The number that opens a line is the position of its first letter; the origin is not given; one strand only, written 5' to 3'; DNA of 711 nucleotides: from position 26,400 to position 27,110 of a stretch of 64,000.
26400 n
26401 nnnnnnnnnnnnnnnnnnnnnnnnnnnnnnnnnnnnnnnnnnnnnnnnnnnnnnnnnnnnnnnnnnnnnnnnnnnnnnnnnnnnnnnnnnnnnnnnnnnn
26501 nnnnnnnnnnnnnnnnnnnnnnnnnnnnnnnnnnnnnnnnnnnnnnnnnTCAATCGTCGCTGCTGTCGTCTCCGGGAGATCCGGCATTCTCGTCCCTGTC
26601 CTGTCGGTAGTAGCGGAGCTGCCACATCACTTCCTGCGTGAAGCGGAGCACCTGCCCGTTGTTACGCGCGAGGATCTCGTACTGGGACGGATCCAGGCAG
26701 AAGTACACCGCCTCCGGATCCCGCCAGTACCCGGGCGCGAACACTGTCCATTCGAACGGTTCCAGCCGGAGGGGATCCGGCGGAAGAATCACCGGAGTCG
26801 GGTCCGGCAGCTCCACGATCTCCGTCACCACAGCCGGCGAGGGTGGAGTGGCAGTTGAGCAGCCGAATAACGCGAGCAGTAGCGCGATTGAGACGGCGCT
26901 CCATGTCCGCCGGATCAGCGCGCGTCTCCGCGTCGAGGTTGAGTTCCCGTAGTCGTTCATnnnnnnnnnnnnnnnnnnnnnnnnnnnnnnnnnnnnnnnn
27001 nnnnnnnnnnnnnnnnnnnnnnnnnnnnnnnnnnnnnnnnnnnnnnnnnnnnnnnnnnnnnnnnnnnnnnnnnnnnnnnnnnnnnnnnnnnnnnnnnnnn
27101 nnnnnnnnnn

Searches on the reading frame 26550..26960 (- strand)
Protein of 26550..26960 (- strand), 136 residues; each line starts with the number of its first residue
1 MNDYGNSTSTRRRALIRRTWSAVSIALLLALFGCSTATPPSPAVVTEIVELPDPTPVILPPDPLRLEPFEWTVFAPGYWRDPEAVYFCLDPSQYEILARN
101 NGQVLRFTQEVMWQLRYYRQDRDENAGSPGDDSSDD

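Call 68: search_protein_families(library=phrogs, proteins=[window:26550-26960:-], max_evalue=0.01)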
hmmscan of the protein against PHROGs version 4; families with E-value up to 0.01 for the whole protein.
window:26550-26960:- (136 aa): 1 family
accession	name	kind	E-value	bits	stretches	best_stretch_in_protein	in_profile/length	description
phrog_812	-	lysis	1.4e-11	45.4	1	23-126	6-95/102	Rz-like spanin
